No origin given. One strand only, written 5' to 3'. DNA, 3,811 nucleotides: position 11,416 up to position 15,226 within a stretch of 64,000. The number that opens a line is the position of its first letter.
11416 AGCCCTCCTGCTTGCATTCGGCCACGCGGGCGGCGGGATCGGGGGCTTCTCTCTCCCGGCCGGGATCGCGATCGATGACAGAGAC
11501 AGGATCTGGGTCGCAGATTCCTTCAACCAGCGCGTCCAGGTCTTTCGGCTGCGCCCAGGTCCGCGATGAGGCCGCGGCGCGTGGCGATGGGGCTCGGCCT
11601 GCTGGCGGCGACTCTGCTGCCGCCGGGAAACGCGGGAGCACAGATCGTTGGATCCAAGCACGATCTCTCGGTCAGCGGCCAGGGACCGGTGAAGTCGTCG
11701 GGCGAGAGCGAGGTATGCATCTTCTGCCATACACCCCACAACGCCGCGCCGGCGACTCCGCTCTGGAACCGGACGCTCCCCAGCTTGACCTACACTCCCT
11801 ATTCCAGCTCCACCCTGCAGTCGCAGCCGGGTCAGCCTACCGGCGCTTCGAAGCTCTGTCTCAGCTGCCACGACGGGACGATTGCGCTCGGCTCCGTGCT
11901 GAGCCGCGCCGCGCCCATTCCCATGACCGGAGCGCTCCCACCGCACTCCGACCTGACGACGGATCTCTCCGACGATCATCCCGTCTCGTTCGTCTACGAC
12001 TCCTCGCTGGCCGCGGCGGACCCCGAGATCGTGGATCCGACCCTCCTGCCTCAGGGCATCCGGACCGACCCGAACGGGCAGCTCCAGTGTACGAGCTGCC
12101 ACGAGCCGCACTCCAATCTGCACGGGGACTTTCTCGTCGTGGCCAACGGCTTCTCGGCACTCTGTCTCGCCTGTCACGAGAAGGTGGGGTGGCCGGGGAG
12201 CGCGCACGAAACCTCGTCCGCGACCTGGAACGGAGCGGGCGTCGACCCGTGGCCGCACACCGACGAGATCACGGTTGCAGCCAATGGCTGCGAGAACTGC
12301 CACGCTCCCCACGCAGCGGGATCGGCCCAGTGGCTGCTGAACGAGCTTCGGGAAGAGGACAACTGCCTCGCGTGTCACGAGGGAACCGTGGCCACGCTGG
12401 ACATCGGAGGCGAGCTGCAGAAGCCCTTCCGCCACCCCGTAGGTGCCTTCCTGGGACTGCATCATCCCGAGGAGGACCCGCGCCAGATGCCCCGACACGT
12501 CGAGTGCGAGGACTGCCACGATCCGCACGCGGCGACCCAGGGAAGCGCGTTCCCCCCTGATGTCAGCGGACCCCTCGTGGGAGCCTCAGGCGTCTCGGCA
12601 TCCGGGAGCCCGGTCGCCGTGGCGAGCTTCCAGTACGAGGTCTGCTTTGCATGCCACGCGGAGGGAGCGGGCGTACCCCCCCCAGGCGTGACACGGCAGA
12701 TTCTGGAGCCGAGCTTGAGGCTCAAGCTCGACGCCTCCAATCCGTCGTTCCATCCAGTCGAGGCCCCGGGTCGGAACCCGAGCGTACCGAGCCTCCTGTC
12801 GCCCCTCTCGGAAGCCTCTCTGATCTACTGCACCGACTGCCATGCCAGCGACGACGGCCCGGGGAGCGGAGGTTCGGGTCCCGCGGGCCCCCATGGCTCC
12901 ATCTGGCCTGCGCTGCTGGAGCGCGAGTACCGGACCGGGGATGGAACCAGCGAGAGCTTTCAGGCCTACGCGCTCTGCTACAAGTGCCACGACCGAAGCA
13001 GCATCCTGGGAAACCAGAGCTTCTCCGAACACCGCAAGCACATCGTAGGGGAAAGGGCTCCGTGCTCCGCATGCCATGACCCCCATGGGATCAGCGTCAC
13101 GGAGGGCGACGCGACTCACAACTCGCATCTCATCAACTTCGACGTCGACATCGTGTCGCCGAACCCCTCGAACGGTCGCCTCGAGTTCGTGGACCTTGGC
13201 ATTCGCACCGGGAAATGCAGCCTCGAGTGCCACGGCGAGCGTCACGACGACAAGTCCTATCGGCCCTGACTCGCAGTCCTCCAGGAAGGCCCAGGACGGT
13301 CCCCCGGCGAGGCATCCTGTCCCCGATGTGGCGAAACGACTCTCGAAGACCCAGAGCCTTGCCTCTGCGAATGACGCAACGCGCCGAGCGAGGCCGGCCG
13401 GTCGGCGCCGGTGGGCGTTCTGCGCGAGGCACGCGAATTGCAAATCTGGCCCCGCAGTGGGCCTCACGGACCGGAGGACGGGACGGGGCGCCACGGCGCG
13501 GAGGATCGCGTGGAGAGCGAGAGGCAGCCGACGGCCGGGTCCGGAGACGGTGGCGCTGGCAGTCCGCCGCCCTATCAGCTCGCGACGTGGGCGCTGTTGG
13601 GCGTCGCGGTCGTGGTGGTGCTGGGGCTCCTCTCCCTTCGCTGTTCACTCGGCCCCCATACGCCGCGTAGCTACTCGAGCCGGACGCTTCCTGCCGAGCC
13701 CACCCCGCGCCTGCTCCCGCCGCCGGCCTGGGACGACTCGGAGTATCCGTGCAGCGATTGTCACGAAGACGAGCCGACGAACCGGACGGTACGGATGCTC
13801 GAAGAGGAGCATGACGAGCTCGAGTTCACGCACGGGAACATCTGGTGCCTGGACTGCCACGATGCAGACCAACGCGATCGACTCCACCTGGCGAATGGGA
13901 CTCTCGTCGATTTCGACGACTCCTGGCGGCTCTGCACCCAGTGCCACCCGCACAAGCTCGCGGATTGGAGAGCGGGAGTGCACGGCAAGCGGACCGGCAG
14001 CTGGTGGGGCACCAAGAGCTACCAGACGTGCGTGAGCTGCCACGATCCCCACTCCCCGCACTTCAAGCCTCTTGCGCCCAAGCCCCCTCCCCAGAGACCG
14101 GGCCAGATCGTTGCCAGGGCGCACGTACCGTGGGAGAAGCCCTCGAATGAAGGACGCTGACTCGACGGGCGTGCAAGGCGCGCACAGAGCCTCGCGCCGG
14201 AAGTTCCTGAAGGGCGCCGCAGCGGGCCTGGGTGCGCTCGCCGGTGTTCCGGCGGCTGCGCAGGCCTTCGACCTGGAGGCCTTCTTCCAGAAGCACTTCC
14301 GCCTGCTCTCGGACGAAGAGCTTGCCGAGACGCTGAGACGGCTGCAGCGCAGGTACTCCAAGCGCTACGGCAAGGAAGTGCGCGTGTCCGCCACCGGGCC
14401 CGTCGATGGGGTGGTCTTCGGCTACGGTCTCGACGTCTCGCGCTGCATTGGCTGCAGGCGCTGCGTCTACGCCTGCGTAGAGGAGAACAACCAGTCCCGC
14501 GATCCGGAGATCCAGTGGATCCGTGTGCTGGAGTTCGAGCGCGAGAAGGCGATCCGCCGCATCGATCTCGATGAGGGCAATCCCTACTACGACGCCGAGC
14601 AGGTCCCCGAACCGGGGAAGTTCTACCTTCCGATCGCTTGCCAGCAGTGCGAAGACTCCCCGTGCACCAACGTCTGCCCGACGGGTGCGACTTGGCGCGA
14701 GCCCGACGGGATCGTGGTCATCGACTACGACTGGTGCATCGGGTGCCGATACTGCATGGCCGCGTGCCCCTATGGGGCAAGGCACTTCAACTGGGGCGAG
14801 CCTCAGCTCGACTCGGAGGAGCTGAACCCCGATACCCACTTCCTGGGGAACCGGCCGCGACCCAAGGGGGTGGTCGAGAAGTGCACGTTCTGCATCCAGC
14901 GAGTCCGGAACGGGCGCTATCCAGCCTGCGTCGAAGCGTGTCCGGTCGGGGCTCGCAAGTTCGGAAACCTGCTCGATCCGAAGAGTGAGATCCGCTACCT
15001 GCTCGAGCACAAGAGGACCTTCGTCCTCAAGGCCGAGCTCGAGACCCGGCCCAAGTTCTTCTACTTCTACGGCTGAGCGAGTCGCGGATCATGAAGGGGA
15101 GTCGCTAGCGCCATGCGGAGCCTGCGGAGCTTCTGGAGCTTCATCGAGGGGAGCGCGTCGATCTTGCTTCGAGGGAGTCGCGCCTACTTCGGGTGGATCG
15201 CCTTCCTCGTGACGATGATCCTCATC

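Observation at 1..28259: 28-kb respiratory island: Ccm genes, about 60 haem c sites, three quinone-pool modules and two outer-membrane conduits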

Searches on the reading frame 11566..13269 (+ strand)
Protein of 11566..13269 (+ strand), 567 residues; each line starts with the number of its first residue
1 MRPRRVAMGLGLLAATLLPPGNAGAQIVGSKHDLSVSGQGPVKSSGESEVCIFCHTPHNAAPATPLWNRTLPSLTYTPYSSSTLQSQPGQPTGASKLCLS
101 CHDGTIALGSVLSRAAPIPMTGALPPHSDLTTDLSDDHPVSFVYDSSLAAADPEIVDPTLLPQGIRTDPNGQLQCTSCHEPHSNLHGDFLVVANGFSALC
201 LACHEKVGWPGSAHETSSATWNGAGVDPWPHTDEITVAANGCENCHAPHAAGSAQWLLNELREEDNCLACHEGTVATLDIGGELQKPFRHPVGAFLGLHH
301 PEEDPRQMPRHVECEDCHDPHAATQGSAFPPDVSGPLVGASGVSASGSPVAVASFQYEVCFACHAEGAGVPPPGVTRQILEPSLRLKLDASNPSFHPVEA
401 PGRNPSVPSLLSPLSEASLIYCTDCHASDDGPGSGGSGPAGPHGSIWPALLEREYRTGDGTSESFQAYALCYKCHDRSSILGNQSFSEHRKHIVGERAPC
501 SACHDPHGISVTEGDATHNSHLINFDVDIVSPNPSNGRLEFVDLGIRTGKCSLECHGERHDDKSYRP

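Call 8: search_protein_families(library=pfam, proteins=[window:11566-13269:+], max_evalue=0.01)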
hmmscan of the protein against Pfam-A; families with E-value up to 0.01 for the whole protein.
window:11566-13269:+ (567 aa): 3 families
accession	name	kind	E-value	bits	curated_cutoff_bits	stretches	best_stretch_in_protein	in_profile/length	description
PF09699.15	Paired_CXXCH_1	-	3.1e-28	97.6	20.6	3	173-206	7-38/41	Doubled CXXCH motif (Paired_CXXCH_1)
PF14522.11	Cytochrome_C7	-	2.6e-10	40.4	24.8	1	231-318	5-66/67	Cytochrome c7 and related cytochrome c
PF14537.11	Cytochrom_c3_2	-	3.9e-10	40.5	25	0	467-512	25-72/79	Cytochrome c3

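Call 31: search_protein_families(library=ncbifam, proteins=[window:11566-13269:+], max_evalue=0.001)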
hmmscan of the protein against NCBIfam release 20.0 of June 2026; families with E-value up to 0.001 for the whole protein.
window:11566-13269:+ (567 aa): 4 families
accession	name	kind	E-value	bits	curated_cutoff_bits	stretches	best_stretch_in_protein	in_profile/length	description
TIGR01905.1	paired_CXXCH_1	subfamily_domain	2e-20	72.4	25.2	2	237-273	4-38/41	doubled CXXCH domain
TIGR03508.1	decahem_SO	subfamily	1.3e-12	47.7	192.2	1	170-276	141-224/258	DmsE family decaheme c-type cytochrome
NF041028.1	decahem_GSU2203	exception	2.3e-10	40.2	325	0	170-207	172-210/317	GSU2203 family decaheme c-type cytochrome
TIGR03146.1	cyt_nit_nrfB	equivalog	0.00027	21.3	166.6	0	172-272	11-117/145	cytochrome c nitrite reductase pentaheme subunit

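Call 57: search_solved_structures(query=window:11566-13269:+, max_evalue=0.01)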
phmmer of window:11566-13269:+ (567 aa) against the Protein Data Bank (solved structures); distinct sequences matched with E-value up to 0.01: 2.
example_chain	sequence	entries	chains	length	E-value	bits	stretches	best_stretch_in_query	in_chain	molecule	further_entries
7tfs_A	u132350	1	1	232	6.1e-30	107.7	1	5-206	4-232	Cytochrome c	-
9yuq_N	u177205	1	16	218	1.5e-24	89.9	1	11-206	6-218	Putative multiheme cytochrome c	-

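Call 69: search_solved_structures(query=window:11566-13269:+, max_evalue=0.01, show_alignments=1)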
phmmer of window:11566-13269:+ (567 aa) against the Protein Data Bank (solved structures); distinct sequences matched with E-value up to 0.01: 2.
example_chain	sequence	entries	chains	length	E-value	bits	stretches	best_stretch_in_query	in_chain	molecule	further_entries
7tfs_A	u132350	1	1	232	6.1e-30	107.7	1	5-206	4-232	Cytochrome c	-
9yuq_N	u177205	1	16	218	1.5e-24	89.9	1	11-206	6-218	Putative multiheme cytochrome c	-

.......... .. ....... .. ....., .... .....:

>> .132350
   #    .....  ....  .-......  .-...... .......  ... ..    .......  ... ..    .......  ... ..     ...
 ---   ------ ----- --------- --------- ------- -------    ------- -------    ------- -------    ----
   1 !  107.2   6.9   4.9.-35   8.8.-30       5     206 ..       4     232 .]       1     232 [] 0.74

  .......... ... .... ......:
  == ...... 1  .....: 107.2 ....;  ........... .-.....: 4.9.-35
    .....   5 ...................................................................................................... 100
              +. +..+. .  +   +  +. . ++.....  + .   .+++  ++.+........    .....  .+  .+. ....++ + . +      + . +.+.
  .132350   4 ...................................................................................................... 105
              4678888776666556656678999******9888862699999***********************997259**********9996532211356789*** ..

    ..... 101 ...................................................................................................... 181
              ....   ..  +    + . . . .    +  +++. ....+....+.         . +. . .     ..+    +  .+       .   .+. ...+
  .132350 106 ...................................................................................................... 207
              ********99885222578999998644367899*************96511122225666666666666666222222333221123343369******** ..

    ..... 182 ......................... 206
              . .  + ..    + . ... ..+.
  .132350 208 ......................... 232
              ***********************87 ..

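Call 104: find_related_loci(query=window:11566-13269:+, collection=metagenome_contigs, flank=9000)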
Query window:11566-13269:+ (567 aa) in metagenome_contigs; peptide patterns used: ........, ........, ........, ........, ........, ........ (x = any residue, [..] = any of these).
523 stretches matched a pattern; 429 encode a relative of the query (tblastn E <= 1e-3); the best 80 are kept; 80 distinct loci.
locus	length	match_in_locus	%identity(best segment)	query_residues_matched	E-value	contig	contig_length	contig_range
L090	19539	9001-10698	62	1-556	0e+0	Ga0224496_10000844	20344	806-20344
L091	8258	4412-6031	56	27-565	0e+0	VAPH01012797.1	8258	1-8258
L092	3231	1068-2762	54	2-565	0e+0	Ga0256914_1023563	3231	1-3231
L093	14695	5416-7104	52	1-565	0e+0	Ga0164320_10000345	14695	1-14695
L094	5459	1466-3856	52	1-566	0e+0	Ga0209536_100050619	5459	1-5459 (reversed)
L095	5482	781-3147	54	1-565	0e+0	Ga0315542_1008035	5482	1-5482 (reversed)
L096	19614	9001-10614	59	23-565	0e+0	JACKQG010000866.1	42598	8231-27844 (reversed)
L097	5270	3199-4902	53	1-565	0e+0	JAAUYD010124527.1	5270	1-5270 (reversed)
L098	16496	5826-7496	53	1-560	0e+0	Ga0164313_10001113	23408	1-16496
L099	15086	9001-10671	53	1-560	0e+0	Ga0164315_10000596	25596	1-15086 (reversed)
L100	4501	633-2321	52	4-565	0e+0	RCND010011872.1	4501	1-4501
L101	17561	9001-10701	55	1-565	0e+0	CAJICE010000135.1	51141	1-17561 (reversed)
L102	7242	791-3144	52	1-565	0e+0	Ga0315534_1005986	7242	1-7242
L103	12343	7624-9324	53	1-565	0e+0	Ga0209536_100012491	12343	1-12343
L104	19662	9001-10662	53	1-560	0e+0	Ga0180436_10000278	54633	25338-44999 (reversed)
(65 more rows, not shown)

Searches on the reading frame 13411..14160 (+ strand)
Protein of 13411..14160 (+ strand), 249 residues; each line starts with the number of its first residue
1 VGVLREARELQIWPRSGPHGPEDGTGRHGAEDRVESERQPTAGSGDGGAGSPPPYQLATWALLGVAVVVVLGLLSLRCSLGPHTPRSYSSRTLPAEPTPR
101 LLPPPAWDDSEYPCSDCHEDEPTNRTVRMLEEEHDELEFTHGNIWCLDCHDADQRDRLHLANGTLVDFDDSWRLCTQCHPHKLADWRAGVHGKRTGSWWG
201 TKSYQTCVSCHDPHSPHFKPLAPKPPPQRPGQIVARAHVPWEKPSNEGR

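Call 8: search_protein_families(library=pfam, proteins=[window:13411-14160:+], max_evalue=0.01)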
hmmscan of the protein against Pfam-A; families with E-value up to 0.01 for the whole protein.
window:13411-14160:+ (249 aa): 4 families
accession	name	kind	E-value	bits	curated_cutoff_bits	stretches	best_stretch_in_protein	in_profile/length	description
PF14522.11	Cytochrome_C7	-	1.6e-07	31.5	24.8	1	110-211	12-66/67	Cytochrome c7 and related cytochrome c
PF09699.15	Paired_CXXCH_1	-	4.7e-05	23.4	20.6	0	206-221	8-24/41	Doubled CXXCH motif (Paired_CXXCH_1)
PF14537.11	Cytochrom_c3_2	-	0.0037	18.1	25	0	110-211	5-78/79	Cytochrome c3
PF02085.21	Cytochrom_CIII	-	0.0062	17.3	22.9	0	141-214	28-85/101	Class III cytochrome C family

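Call 31: search_protein_families(library=ncbifam, proteins=[window:13411-14160:+], max_evalue=0.001)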
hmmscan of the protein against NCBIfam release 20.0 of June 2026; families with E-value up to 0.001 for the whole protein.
window:13411-14160:+ (249 aa): 3 families
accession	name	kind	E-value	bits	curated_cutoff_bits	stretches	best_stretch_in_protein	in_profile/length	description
TIGR03146.1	cyt_nit_nrfB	equivalog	0.00024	21.4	166.6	0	171-218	10-54/145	cytochrome c nitrite reductase pentaheme subunit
TIGR03508.1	decahem_SO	subfamily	0.00045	19.8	192.2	0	110-215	69-154/258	DmsE family decaheme c-type cytochrome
NF008659.0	PRK11659.1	equivalog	0.00049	19.8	184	0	173-218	47-89/188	cytochrome c nitrite reductase pentaheme subunit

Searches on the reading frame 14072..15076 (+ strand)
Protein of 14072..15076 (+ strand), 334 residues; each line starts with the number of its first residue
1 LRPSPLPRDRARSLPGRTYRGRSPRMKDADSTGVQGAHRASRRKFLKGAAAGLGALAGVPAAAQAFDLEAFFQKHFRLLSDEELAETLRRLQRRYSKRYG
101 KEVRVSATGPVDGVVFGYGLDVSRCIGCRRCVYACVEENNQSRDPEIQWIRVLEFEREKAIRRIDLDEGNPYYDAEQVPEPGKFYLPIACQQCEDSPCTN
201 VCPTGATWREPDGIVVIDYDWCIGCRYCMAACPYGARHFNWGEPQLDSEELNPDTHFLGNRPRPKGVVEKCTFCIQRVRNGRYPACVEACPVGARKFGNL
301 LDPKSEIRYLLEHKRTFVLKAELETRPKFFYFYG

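Call 8: search_protein_families(library=pfam, proteins=[window:14072-15076:+], max_evalue=0.01)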
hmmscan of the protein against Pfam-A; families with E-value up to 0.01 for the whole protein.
window:14072-15076:+ (334 aa): 15 families
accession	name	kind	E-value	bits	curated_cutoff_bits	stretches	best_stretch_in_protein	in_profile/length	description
PF13247.11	Fer4_11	-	1e-20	74.2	26.2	2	184-243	4-65/100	4Fe-4S dicluster domain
PF12838.12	Fer4_7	-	2.7e-17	63.4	27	2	222-294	2-52/52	4Fe-4S dicluster domain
PF13187.11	Fer4_9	-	1e-15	57.9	27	2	222-293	2-50/52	4Fe-4S dicluster domain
PF00037.32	Fer4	-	2.7e-12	46.4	21.1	2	215-236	1-22/24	4Fe-4S binding domain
PF13237.11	Fer4_10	-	6.1e-12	45.7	25.5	2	215-291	2-53/53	4Fe-4S dicluster domain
PF12837.12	Fer4_6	-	5.7e-10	39.1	25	2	214-236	1-23/24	4Fe-4S binding domain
PF12797.12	Fer4_2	-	1.8e-09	37.4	24.5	2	214-234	2-22/22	4Fe-4S binding domain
PF13183.11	Fer4_8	-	2e-08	35.1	27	2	122-205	2-67/68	4Fe-4S dicluster domain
PF13484.11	Fer4_16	-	2.6e-08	34.9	30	0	222-250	2-28/66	4Fe-4S double cluster binding domain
PF13534.11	Fer4_17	-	8.3e-08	33.1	22.2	0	222-274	2-49/61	4Fe-4S dicluster domain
PF12798.12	Fer4_3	-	1e-05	26.4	27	0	222-236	1-15/15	4Fe-4S binding domain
PF25160.1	LdpA_Fe-S-bd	-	0.00017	21.8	27.6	1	195-235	6-41/49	LdpA Fe-S cluster-binding domain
PF12800.12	Fer4_4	-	0.0021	18.7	24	1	220-235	2-17/17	4Fe-4S binding domain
PF14697.11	Fer4_21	-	0.0085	16.6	35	0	121-139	4-22/59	4Fe-4S dicluster domain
PF13459.11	Fer4_15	-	0.0086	17.2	22.4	0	215-233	1-19/66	4Fe-4S single cluster domain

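Call 31: search_protein_families(library=ncbifam, proteins=[window:14072-15076:+], max_evalue=0.001)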
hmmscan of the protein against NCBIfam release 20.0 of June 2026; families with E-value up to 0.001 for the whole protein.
window:14072-15076:+ (334 aa): 41 families (the best 25 are shown)
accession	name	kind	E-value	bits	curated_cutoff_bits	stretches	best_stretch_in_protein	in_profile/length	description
NF045797.1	DsrO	equivalog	1.5e-56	191.4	200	1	183-332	96-234/235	sulfate reduction electron transfer complex DsrMKJOP subunit DsrO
NF041782.1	mnquin_red_QrcC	equivalog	2.9e-44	151.5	400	1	116-332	1-225/239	menaquinone reductase iron-sulfur cluster-binding subunit QrcC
NF041715.1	arsenate_red_ArrB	equivalog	5.2e-41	140.7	450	2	258-332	151-225/233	arsenate respiratory reductase iron-sulfur subunit ArrB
NF011569.0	PRK14993.1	equivalog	1.5e-37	129.4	416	2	184-240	94-150/244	tetrathionate reductase subunit TtrB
TIGR03149.1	cyt_nit_nrfC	equivalog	3.3e-34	118.2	377.6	1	113-330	36-214/225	cytochrome c nitrite reductase Fe-S protein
TIGR02951.1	DMSO_dmsB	equivalog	6.7e-34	117.2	214.1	2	116-246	2-121/161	DMSO/selenate family reductase complex B subunit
NF008134.0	PRK10882.1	equivalog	1.6e-29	103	263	2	119-244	42-168/329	hydrogenase 2 operon protein HybA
NF045715.1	sulf_resp_HmcB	equivalog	3.2e-27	95.4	420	1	120-299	41-197/307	sulfate respiration complex iron-sulfur protein HmcB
NF038355.1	FDH3_beta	equivalog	2.7e-24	86.2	240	1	181-294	45-158/180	formate dehydrogenase FDH3 subunit beta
TIGR03478.1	DMSO_red_II_bet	subfamily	4.3e-24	85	480.7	2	177-241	118-183/321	DMSO reductase family type II enzyme, iron-sulfur subunit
NF042979.1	EthbenzDh_ebdB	equivalog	2.9e-21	75.7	740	2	175-240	138-204/354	ethylbenzene dehydrogenase subunit beta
TIGR01582.1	FDH-beta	equivalog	9.6e-20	70.8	334.7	2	120-236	26-140/283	formate dehydrogenase subunit beta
NF007658.0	PRK10330.1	equivalog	1e-19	70.7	260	1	189-294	57-151/181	electron transport protein HydN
NF009408.0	PRK12769.1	equivalog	2.7e-19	68.7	1003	1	187-296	53-143/659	formate-dependent uric acid utilization protein AegA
NF007382.0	PRK09898.1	equivalog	2e-16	60.1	213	1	122-236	65-170/208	ferredoxin-like protein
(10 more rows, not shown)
